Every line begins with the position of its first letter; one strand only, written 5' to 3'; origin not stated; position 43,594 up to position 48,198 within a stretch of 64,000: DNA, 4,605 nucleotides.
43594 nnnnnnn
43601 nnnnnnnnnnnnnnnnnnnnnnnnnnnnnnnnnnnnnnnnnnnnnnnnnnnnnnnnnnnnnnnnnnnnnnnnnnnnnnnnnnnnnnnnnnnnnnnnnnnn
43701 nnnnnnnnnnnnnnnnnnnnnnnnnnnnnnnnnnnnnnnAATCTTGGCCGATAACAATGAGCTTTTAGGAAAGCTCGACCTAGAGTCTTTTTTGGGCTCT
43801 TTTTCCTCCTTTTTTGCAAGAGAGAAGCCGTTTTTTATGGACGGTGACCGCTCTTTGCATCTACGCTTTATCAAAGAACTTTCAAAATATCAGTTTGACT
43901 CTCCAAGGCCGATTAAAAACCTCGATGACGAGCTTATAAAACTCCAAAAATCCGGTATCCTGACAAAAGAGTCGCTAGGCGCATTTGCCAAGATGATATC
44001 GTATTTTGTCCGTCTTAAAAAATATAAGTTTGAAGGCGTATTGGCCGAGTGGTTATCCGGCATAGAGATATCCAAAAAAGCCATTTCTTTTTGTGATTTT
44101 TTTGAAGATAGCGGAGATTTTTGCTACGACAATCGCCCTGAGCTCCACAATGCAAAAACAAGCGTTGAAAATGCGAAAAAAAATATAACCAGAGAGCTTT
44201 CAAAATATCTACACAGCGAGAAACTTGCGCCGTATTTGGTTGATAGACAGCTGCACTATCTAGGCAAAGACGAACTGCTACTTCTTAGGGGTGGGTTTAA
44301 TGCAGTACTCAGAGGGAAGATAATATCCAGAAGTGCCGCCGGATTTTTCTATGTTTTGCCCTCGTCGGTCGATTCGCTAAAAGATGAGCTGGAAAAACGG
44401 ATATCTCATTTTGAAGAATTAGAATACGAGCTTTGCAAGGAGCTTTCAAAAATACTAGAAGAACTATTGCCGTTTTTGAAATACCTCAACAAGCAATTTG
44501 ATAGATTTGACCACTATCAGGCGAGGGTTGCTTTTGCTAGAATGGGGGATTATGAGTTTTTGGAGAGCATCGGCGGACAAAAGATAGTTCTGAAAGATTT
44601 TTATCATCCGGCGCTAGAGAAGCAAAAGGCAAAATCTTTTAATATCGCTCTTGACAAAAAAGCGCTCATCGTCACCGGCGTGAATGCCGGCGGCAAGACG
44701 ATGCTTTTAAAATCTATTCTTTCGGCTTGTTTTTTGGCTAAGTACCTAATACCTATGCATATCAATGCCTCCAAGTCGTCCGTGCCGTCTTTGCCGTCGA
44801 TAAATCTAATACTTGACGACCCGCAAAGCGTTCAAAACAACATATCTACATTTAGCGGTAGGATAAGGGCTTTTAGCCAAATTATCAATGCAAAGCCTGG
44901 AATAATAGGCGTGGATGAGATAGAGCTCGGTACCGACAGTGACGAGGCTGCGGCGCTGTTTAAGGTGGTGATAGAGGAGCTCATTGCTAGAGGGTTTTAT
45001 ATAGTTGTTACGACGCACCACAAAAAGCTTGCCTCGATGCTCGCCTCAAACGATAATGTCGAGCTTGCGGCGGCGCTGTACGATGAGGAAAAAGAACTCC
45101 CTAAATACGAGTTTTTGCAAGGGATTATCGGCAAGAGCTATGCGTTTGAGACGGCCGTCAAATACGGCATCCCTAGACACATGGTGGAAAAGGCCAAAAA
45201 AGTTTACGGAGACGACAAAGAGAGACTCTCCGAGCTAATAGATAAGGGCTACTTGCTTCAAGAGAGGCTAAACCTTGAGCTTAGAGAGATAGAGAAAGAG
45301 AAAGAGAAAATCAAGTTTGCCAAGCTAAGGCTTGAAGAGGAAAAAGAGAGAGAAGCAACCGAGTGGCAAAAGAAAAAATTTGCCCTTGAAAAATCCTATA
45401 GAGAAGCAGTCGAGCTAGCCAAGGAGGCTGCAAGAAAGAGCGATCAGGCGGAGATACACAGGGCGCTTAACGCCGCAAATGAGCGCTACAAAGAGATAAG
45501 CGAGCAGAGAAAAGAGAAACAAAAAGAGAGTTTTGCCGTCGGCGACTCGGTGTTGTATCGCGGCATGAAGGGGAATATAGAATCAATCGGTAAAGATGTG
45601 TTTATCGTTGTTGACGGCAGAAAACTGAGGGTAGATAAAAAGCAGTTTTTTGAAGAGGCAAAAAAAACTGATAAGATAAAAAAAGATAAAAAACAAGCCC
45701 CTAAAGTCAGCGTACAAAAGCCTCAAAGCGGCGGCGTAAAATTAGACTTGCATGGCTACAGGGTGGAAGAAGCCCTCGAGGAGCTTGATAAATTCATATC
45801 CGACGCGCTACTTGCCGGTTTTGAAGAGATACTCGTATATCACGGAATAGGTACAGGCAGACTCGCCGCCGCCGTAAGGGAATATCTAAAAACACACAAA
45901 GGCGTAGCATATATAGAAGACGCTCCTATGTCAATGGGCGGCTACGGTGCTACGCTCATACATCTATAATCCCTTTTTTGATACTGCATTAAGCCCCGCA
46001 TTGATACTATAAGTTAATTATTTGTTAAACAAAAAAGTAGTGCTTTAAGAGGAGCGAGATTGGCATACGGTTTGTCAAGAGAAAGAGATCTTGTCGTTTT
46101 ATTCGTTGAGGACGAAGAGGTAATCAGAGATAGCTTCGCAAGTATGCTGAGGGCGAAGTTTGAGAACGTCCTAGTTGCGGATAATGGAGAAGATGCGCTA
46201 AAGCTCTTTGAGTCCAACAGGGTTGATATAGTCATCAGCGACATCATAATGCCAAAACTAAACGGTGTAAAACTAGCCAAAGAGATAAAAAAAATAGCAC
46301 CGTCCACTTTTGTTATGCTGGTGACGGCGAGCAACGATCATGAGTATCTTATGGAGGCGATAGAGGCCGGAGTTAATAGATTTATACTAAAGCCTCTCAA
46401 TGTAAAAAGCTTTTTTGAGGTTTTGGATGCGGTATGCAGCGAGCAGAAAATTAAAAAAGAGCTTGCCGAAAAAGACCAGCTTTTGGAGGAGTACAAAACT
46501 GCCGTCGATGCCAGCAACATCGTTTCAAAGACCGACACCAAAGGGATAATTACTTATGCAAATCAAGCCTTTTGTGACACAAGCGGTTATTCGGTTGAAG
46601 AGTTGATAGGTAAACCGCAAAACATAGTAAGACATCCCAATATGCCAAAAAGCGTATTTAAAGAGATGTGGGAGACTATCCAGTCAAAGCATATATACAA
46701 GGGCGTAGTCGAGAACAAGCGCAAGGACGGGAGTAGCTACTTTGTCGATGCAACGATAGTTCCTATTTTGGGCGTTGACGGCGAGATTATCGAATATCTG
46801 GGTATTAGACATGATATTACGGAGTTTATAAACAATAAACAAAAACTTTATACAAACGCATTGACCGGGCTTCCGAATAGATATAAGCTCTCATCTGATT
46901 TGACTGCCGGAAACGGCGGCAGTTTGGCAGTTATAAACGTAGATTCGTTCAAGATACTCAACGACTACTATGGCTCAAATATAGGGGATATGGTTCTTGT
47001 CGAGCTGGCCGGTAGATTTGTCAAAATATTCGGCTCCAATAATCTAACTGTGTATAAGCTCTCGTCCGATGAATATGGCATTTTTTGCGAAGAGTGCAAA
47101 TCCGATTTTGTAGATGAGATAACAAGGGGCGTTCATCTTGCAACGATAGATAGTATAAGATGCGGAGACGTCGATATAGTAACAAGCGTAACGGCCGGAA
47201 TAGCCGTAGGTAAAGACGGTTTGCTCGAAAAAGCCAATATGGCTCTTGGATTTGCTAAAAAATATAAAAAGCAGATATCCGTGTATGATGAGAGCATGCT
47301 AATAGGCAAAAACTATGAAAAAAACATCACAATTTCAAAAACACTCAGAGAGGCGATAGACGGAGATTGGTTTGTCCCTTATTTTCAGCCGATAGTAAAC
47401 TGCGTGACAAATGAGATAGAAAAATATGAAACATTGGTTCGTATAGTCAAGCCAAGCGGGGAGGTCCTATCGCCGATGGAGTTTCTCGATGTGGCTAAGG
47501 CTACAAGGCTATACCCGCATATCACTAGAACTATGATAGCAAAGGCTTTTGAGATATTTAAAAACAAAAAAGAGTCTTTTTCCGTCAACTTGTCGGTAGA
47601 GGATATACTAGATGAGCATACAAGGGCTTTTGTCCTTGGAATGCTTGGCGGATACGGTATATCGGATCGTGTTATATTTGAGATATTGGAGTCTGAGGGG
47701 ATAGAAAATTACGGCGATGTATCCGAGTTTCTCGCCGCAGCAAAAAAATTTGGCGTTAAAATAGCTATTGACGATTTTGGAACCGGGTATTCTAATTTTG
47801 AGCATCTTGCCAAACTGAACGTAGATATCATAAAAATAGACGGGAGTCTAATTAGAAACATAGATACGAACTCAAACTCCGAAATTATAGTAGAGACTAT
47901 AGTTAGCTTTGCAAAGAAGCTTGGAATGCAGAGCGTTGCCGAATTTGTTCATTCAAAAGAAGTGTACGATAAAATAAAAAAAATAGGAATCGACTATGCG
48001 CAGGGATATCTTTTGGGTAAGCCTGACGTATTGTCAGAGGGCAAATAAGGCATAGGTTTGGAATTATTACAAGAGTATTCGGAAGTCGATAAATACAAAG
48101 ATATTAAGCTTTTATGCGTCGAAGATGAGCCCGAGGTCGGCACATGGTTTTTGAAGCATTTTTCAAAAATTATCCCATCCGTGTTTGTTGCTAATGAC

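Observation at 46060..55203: Seven-gene translationally coupled REC / Aer-like PAS / GGDEF-EAL / histidine kinase / CZB-chemoreceptor operon: candidate redox-to-c-di-GMP signalling system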

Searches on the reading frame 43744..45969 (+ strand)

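Call 38: search_protein_families(library=pfam, proteins=[window:43744-45969:+], max_evalue=0.0001)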
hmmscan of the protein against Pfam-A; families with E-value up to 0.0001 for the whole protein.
window:43744-45969:+ (741 aa): 2 families
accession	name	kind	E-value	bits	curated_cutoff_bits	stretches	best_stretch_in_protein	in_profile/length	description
PF01713.27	Smr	-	5.6e-23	81.3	25.7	1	667-741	1-76/77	Smr domain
PF00488.27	MutS_V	-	3.7e-13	50.3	30.2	1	308-487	1-183/188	MutS domain V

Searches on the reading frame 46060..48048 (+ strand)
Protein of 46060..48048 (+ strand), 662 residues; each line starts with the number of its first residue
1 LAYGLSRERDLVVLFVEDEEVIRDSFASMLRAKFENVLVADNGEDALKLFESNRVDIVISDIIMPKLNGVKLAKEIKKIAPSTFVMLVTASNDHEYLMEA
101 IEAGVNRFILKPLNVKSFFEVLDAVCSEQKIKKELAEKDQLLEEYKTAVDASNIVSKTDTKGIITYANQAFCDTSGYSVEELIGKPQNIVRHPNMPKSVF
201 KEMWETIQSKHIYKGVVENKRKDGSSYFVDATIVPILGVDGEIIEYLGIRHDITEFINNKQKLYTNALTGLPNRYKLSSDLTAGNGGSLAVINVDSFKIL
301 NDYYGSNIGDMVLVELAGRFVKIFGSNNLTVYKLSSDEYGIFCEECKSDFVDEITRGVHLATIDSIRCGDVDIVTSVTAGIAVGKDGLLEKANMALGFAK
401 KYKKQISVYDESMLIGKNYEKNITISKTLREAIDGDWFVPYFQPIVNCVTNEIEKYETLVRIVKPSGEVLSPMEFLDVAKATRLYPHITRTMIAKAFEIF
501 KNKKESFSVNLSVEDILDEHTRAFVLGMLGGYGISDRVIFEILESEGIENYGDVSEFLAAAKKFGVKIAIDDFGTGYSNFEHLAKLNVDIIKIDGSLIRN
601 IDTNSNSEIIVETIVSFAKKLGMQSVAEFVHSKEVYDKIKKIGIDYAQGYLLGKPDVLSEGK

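Call 3: search_protein_families(library=pfam, proteins=[window:46060-48048:+], max_evalue=0.01)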
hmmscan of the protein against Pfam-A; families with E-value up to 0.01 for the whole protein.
window:46060-48048:+ (662 aa): 9 families
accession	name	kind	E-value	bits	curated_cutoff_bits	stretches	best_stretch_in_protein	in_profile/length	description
PF00563.25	EAL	-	2.9e-63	213.8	31.3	1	428-655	3-236/236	EAL domain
PF00072.30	Response_reg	-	9.1e-27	93.9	30.2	1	13-120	1-108/111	Response regulator receiver domain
PF00989.32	PAS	-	9.2e-16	58.3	22.6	1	155-253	14-113/113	PAS fold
PF13426.13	PAS_9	-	3.7e-15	56.5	27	1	156-255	6-103/103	PAS domain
PF08447.18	PAS_3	-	1.6e-14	54.4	25.6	1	165-249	2-88/89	PAS fold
PF00990.26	GGDEF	-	1.1e-11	45.3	23.8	1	267-402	5-157/161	Diguanylate cyclase, GGDEF domain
PF08448.16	PAS_4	-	5.7e-08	33.4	23.1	1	158-256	11-108/110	PAS fold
PF23198.2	PDE8A_N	-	7.1e-05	23.2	29.6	1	20-121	21-127/147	PDE8A-like, N-terminal domain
PF13188.13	PAS_8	-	0.0012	19.1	21.8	1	159-193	18-50/65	PAS domain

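Call 4: search_protein_families(library=ncbifam, proteins=[window:46060-48048:+], max_evalue=0.01)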
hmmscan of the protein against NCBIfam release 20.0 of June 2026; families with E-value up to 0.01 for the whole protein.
window:46060-48048:+ (662 aa): 128 families (the best 25 are shown)
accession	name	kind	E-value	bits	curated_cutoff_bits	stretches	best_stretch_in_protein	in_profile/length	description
NF045675.1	PhdiestaseDibA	equivalog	7.9e-68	229.3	980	1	140-656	75-616/623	phosphodiesterase DibA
NF007298.0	PRK09776.1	equivalog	2.8e-53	181.1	1135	1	155-659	568-1100/1111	diguanylate cyclase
NF053781.1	cdiGMPphdstlr2612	equivalog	1.2e-51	175.6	1600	1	133-655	706-1255/1268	Tlr1612 family c-di-GMP phosphodiesterase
NF052458.1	PhdiestGepA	equivalog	1.4e-51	175.6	1200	1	261-656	423-832/840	phosphodiesterase GepA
NF007474.0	PRK10060.1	equivalog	9.5e-48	162.9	782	1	251-655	221-644/663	cyclic di-GMP phosphodiesterase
NF008467.0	PRK11359.1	equivalog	6.3e-47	160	857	2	265-655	378-782/800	oxygen-sensing cyclic-di-GMP phosphodiesterase DosP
NF052596.1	RR_EAL_PvrR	equivalog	3.5e-40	137.8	580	2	418-654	136-378/398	response regulator cyclic di-GMP phosphodiesterase PvrR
NF045673.1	c-di-GMPRcptLapD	equivalog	2.3e-36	125.3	1020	1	260-656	233-645/647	cyclic di-GMP receptor LapD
NF052265.1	EAL_dom_RimA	equivalog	2.6e-30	105.5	430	1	441-656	20-234/248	S6 modification regulatory phosphodiesterase RimA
NF007839.0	PRK10551.1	equivalog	2.1e-28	99.2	461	1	429-657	268-502/518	cyclic di-GMP phosphodiesterase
NF008807.1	PRK11829.1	equivalog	3.6e-28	98.1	733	1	302-654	288-651/670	biofilm formation regulator HmsP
TIGR02938.1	nifL_nitrog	equivalog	9.7e-25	87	242.45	1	143-263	4-125/494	nitrogen fixation negative regulator NifL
NF053512.1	nitric_RR_NosR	exception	2.5e-24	86.1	400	1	13-146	1-135/422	response regulator c-di-GMP phosphodiesterase, NosR family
NF008281.1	PRK11059.1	equivalog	7.1e-24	84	663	1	422-655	394-629/633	RNase E specificity factor CsrD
NF010076.0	PRK13557.1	subfamily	7.8e-23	80.7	631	2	11-114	416-521/540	histidine kinase famiy protein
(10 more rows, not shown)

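Call 26: search_solved_structures(query=window:46060-48048:+, max_evalue=1e-10, show_alignments=1)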
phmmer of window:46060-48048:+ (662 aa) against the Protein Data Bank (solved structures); distinct sequences matched with E-value up to 1e-10: 104 (the best 60 are shown).
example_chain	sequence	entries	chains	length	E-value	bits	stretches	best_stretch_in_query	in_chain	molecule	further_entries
5xgb_A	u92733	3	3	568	1.1e-37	133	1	155-656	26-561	Uncharacterized protein | Uncharacterized protein PA0861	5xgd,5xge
4rnh_A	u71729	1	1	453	7.6e-31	110.5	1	262-655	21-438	Motility regulator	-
3ewk_A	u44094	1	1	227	5.2e-30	107.7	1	154-255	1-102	Sensor protein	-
4rnf_A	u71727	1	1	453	1.9e-29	105.9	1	262-655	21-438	Motility regulator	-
8dik_A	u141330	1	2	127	2.6e-26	95.5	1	149-255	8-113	Aerotaxis receptor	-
8pps_A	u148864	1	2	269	5.5e-26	94.4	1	426-655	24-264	EAL domain-containing protein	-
9cmf_A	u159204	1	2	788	4.4e-25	91.4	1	261-655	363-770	Oxygen sensor protein DosP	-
9clo_A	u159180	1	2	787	4.4e-25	91.4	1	261-655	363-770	Oxygen sensor protein DosP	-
9cdr_A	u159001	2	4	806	4.8e-25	91.3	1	261-655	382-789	Oxygen sensor protein DosP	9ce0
5m3c_A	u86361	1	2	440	4.8e-25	91.3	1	266-655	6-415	Diguanylate cyclase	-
9bgv_A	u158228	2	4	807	4.8e-25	91.3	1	261-655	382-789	Oxygen sensor protein DosP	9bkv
4q6j_A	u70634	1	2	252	8.4e-25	90.5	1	428-659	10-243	Lmo0131 protein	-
4y8e_A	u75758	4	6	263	9.7e-25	90.3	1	426-658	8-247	PA3825 EAL | PA3825-EAL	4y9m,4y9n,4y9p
4y9o_A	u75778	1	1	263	9.7e-25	90.3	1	426-658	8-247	PA3825-EAL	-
5mfu_A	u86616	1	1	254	1.1e-24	90.1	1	426-658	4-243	cyclic-guanylate-specific phosphodiesterase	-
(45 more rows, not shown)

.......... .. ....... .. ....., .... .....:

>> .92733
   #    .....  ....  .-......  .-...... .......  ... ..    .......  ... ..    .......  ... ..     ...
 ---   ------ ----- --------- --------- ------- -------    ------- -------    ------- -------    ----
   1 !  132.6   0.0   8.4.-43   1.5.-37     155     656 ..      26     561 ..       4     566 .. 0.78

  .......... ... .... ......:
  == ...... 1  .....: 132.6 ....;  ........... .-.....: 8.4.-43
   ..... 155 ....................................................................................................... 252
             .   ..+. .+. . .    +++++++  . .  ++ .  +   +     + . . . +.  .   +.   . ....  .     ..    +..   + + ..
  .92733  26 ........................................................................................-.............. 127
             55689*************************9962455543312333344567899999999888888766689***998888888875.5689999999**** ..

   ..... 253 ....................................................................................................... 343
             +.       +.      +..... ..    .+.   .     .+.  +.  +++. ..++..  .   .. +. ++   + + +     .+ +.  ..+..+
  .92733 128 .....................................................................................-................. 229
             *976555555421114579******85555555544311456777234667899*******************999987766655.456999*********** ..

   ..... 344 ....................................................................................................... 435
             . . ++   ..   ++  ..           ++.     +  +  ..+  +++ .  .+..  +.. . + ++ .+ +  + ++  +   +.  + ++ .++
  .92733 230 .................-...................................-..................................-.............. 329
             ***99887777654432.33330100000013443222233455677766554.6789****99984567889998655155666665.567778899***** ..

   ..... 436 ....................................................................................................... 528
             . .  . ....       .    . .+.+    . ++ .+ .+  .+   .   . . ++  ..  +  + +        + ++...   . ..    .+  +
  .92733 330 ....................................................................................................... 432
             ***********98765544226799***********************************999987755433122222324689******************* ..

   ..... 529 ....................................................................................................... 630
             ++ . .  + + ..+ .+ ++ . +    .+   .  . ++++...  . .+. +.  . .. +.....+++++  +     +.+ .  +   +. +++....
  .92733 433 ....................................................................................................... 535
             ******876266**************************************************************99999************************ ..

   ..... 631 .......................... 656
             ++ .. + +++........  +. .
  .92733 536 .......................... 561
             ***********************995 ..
